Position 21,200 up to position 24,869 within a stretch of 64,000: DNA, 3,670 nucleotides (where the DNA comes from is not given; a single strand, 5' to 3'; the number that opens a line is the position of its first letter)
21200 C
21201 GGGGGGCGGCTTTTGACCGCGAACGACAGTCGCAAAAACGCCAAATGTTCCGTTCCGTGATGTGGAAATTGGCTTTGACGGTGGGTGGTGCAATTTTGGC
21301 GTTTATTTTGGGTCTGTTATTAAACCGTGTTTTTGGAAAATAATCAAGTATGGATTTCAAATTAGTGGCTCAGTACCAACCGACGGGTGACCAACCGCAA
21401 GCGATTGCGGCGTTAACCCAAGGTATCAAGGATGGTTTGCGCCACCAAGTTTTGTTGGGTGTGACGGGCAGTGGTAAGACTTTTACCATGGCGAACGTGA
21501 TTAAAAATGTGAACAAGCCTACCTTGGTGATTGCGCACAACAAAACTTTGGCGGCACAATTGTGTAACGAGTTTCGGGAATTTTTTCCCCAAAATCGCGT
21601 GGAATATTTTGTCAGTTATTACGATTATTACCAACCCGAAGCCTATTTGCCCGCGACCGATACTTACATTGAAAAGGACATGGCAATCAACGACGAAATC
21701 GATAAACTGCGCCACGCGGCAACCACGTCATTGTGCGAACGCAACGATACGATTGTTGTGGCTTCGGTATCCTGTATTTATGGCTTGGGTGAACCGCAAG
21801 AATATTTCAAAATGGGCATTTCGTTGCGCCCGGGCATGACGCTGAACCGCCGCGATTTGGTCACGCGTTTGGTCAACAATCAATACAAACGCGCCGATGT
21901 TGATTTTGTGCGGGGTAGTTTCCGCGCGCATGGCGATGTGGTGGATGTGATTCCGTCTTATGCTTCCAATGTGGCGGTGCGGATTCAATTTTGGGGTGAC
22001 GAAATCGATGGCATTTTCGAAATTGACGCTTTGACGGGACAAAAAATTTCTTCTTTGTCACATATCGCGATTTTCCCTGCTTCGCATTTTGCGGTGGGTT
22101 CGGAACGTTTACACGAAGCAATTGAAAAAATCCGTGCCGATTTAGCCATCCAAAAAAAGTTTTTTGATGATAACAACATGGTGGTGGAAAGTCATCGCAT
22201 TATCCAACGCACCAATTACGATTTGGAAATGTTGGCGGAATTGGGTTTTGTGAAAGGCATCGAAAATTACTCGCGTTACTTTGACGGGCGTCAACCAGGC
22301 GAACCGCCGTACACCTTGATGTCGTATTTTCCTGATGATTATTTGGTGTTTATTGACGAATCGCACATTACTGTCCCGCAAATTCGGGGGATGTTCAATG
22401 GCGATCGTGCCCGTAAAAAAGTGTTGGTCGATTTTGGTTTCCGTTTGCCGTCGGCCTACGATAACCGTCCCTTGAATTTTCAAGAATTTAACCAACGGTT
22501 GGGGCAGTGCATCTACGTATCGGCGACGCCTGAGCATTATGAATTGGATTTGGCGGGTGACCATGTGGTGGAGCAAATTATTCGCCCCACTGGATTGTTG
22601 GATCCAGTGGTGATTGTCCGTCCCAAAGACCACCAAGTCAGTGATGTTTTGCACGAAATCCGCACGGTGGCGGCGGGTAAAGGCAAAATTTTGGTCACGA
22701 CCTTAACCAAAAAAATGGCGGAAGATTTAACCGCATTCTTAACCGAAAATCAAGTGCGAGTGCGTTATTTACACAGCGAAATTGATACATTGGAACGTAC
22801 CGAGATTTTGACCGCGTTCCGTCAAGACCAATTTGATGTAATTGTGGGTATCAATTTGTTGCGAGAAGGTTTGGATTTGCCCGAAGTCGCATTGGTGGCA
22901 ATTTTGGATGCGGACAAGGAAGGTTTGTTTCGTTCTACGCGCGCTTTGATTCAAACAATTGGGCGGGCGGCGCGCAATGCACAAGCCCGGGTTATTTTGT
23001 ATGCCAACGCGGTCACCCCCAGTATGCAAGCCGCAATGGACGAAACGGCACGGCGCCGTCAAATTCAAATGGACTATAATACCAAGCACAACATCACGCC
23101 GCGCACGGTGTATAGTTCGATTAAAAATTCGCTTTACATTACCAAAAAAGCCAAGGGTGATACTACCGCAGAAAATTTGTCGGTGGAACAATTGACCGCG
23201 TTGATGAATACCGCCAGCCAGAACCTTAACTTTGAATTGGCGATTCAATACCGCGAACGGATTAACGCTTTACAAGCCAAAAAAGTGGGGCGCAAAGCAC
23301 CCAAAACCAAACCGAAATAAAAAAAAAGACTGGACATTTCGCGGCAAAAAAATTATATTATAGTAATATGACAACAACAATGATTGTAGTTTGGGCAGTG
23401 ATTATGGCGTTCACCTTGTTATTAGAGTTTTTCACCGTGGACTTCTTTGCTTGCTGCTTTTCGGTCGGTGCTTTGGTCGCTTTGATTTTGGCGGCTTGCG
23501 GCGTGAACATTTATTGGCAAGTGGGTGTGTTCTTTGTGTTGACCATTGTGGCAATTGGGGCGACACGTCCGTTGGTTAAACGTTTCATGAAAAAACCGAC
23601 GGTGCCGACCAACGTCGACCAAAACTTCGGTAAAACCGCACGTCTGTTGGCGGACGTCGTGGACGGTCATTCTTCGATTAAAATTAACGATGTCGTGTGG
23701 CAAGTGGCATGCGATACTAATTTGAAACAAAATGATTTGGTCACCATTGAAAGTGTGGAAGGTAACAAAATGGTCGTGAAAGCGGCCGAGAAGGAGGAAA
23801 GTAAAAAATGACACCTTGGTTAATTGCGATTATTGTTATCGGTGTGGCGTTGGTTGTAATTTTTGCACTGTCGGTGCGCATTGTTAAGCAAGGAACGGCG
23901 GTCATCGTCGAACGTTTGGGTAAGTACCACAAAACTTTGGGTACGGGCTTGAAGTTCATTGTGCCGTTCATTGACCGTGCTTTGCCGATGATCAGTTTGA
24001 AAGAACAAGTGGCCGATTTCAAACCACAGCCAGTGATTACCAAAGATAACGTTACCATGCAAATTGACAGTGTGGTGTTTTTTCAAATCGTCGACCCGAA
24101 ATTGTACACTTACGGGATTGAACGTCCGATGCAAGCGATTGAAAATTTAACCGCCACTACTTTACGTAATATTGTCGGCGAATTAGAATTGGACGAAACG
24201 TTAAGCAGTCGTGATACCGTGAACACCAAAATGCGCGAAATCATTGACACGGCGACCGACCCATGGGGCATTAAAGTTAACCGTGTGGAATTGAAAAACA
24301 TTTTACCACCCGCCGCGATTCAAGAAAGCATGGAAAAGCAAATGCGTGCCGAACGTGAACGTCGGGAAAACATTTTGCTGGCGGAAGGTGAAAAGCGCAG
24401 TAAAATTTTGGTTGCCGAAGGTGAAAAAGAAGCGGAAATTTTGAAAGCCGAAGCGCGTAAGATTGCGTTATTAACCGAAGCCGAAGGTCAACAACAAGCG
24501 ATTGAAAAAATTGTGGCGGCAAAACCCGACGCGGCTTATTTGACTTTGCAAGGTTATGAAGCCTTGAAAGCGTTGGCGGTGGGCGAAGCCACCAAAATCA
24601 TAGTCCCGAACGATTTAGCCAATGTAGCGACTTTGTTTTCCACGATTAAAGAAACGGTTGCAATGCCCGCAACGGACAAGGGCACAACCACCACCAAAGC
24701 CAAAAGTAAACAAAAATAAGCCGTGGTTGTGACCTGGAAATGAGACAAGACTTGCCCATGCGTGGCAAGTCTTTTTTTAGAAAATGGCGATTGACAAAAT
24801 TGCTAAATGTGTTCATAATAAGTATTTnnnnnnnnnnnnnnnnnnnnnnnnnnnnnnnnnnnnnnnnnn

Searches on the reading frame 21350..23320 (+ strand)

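Call 13: search_protein_families(library=pfam, proteins=[window:21350-23320:+], max_evalue=0.00001)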
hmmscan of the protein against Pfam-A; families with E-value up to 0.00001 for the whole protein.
window:21350-23320:+ (656 aa): 6 families
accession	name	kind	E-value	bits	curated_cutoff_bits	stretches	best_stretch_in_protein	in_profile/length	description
PF17757.6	UvrB_inter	-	2.8e-32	111.1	22.9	1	157-247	1-91/91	UvrB interaction domain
PF00271.37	Helicase_C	-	5.4e-20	72.1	23.5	1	440-543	11-109/110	Helicase conserved C-terminal domain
PF12344.14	UvrB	-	3e-19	69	27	1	550-591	1-42/43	Ultra-violet resistance protein B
PF04851.21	ResIII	-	9.6e-14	52.1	22.5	1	10-83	3-81/164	Type III restriction enzyme, res subunit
PF02151.25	UVR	-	3.5e-09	36.6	21.5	1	612-643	4-35/36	UvrB/uvrC motif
PF00270.35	DEAD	-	6.7e-06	26.4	26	0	14-85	3-77/167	DEAD/DEAH box helicase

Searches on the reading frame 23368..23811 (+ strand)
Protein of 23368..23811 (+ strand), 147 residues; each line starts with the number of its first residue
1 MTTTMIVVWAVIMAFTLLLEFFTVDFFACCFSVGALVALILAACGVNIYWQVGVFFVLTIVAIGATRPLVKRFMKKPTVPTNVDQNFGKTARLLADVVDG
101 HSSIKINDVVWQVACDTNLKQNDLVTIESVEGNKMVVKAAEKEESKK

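Call 13: search_protein_families(library=pfam, proteins=[window:23368-23811:+], max_evalue=0.00001)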
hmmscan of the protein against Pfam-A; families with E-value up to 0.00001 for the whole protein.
window:23368-23811:+ (147 aa): 1 family
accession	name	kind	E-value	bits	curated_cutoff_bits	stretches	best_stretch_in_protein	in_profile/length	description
PF01957.25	NfeD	-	1.9e-08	34.8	29.1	1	84-138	2-56/57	NfeD-like C-terminal, partner-binding domain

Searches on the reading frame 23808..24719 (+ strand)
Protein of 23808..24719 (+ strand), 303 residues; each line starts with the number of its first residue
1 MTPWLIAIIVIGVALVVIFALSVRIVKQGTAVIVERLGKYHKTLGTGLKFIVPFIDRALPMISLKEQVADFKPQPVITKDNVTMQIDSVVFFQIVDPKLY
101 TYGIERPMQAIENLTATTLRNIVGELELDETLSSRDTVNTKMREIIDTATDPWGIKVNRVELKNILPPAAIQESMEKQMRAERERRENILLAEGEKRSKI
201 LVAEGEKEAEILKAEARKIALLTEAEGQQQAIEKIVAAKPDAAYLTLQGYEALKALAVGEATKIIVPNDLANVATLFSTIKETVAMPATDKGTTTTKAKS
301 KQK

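Call 13: search_protein_families(library=pfam, proteins=[window:23808-24719:+], max_evalue=0.00001)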
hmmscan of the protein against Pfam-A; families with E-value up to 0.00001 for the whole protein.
window:23808-24719:+ (303 aa): 1 family
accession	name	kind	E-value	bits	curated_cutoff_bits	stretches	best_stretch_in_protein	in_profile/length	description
PF01145.31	Band_7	-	3.9e-42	144.7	23.6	1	25-196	2-176/176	SPFH domain / Band 7 family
